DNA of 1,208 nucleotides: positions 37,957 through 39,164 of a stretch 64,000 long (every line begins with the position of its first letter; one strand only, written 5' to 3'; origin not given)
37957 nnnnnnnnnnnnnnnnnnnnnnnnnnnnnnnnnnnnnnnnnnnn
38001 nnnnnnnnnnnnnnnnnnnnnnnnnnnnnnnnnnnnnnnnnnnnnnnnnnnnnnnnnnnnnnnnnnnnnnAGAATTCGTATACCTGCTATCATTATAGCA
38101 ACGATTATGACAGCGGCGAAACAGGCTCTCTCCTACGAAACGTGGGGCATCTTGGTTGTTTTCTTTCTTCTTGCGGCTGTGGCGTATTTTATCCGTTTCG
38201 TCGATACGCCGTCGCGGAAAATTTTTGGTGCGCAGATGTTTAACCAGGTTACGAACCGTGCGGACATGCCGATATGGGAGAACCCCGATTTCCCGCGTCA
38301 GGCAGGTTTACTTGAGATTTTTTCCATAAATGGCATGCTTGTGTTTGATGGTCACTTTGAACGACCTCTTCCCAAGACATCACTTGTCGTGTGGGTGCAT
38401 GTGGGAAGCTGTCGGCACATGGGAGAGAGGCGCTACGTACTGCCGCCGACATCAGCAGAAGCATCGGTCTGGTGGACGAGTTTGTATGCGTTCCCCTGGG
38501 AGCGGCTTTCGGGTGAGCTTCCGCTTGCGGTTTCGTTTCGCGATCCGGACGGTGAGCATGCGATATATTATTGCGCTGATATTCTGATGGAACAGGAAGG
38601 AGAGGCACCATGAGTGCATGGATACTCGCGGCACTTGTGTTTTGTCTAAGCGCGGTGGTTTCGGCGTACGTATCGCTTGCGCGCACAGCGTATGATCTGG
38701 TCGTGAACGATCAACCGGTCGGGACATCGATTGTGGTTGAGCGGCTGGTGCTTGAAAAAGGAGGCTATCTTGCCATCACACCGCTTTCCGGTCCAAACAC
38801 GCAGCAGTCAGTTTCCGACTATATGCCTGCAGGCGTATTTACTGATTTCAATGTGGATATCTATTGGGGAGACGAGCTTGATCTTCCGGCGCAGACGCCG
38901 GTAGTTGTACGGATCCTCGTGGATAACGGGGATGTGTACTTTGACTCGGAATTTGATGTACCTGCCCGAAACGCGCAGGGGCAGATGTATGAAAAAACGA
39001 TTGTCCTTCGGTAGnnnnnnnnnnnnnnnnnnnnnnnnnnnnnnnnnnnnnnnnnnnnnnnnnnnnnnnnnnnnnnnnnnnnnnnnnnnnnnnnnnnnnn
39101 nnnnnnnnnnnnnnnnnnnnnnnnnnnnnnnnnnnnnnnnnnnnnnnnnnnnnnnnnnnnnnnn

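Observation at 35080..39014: Alternating cassette of small membrane-anchored paralogs (+ strand) and N-anchored LRR proteins (- strand)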

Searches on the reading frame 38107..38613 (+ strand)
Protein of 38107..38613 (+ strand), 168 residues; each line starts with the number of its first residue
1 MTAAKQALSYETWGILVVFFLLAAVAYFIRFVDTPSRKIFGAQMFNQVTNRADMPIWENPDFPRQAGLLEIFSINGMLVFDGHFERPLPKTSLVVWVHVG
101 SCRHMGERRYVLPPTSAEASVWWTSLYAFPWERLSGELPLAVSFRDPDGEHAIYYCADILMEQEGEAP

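Call 3: search_protein_families(library=pfam, proteins=[window:38107-38613:+], max_evalue=1)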
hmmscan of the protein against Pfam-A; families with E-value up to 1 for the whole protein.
window:38107-38613:+ (168 aa): 0 families

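Call 14: search_protein_families(library=ncbifam, proteins=[window:38107-38613:+], max_evalue=0.1)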
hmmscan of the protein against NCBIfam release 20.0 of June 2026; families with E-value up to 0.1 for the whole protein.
window:38107-38613:+ (168 aa): 0 families

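Call 55: search_protein_families(library=pfam, alignment_id=A9, max_evalue=1)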
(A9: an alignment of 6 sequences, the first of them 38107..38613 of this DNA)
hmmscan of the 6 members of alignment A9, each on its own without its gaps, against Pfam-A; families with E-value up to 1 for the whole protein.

A. member 1, window:38107-38613:+ (168 aa): 0 families

B. families by the number of members that match (of 6 scanned): 0 families

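Call 68: search_solved_structures(query=A9, max_evalue=5, show_alignments=2)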
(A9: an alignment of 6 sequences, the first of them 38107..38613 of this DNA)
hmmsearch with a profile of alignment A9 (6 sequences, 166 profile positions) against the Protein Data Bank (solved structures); distinct sequences matched with E-value up to 5: 0.

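Call 69: search_protein_families(library=padloc, proteins=[window:38107-38613:+], max_evalue=0.01)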
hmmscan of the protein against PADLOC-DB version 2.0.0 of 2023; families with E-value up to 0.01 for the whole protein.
window:38107-38613:+ (168 aa): 0 families

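Call 91: search_protein_families(library=phrogs, proteins=[window:38107-38613:+], max_evalue=0.001)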
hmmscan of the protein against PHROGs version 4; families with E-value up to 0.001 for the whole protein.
window:38107-38613:+ (168 aa): 0 families

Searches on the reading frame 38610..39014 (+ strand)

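Call 3: search_protein_families(library=pfam, proteins=[window:38610-39014:+], max_evalue=1)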
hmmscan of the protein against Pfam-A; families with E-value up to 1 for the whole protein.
window:38610-39014:+ (134 aa): 1 family
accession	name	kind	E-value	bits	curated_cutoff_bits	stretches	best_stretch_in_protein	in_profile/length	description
PF23951.1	DUF7282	-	1.3e-05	25.8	27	1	32-124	5-102/112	Domain of unknown function (DUF7282)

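Call 14: search_protein_families(library=ncbifam, proteins=[window:38610-39014:+], max_evalue=0.1)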
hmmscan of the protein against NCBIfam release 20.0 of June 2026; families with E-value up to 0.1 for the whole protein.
window:38610-39014:+ (134 aa): 0 families

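Call 69: search_protein_families(library=padloc, proteins=[window:38610-39014:+], max_evalue=0.01)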
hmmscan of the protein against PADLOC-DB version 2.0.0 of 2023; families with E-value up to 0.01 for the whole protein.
window:38610-39014:+ (134 aa): 0 families

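Call 91: search_protein_families(library=phrogs, proteins=[window:38610-39014:+], max_evalue=0.001)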
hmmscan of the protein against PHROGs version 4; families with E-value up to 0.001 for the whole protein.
window:38610-39014:+ (134 aa): 0 families
